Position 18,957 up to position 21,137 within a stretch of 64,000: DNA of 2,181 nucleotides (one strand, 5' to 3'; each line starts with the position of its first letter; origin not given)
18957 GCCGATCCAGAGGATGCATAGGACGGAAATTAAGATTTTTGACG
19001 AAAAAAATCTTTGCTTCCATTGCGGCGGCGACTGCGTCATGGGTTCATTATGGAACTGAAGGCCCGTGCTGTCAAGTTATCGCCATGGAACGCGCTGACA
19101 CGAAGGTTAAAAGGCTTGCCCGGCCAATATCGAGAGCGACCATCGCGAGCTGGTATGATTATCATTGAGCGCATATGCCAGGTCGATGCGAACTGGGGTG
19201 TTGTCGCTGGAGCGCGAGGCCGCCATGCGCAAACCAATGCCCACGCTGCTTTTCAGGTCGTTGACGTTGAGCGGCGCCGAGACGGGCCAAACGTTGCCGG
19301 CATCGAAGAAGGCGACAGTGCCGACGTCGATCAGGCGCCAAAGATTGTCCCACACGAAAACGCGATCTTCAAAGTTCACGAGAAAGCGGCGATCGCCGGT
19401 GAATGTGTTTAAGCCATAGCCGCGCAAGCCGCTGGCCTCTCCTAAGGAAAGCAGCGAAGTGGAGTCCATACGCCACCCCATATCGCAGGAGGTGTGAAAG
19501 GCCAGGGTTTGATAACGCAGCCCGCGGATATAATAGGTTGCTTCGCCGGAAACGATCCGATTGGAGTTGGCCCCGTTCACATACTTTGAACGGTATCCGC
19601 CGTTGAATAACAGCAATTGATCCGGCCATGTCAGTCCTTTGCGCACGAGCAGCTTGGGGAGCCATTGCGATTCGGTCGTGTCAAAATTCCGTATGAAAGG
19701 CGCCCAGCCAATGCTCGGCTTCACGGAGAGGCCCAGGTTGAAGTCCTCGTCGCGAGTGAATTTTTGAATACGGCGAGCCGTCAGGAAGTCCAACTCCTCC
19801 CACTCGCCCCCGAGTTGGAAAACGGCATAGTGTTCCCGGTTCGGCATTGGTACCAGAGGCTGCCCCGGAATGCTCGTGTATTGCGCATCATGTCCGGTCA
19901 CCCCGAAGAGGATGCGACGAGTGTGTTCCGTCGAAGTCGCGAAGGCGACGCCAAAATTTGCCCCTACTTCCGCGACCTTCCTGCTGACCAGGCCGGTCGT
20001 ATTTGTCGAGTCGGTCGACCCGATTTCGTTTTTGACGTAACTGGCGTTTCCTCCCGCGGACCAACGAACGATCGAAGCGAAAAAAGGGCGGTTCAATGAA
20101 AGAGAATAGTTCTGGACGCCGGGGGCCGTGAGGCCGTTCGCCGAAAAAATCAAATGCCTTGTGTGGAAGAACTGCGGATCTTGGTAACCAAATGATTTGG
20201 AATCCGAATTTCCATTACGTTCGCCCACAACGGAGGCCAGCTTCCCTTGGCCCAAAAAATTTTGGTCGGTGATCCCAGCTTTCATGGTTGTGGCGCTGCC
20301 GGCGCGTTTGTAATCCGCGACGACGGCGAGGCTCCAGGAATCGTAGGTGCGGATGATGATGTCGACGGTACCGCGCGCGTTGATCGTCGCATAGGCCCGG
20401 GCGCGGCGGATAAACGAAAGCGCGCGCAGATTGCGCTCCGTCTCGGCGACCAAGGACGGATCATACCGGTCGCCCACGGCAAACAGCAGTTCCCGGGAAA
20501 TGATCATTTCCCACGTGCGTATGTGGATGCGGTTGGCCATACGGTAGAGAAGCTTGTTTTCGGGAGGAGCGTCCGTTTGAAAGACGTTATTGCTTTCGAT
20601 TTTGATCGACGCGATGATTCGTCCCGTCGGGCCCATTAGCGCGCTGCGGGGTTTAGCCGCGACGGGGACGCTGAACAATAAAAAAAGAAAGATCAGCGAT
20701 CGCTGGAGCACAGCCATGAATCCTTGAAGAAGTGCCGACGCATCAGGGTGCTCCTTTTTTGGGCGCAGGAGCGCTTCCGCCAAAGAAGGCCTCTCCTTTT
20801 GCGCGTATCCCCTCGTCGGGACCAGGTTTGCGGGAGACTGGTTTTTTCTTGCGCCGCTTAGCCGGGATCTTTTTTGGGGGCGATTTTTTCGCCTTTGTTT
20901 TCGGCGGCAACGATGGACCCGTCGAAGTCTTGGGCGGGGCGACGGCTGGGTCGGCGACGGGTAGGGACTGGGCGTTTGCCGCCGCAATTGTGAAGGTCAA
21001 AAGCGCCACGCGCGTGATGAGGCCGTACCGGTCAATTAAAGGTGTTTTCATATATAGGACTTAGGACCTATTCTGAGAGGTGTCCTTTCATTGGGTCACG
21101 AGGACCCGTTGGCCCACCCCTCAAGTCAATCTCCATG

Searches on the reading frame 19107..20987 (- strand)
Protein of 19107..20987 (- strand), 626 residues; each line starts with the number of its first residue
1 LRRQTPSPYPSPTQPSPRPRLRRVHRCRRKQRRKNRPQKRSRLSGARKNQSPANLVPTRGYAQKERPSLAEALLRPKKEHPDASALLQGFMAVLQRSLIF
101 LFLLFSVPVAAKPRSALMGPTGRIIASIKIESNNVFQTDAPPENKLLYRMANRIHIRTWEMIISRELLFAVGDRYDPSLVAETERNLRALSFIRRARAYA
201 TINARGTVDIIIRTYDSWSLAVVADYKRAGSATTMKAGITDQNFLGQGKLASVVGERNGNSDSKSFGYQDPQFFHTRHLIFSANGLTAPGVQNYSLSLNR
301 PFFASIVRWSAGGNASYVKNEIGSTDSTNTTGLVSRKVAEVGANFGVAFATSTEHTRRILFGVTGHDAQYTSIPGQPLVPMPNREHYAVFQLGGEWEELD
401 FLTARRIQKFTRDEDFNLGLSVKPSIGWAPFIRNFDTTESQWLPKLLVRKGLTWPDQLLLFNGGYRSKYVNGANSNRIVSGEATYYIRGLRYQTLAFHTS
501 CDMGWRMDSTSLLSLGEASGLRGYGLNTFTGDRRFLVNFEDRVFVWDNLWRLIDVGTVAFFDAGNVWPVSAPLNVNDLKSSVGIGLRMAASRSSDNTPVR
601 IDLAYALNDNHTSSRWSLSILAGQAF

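Call 68: search_protein_families(library=pfam, proteins=[window:19107-20987:-], max_evalue=0.00001)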
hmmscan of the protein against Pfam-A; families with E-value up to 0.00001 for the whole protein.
window:19107-20987:- (626 aa): 1 family
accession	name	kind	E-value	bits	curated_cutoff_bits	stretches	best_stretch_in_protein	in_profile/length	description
PF01103.29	Omp85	-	9.4e-09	35.7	24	0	522-612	208-311/325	Omp85 superfamily domain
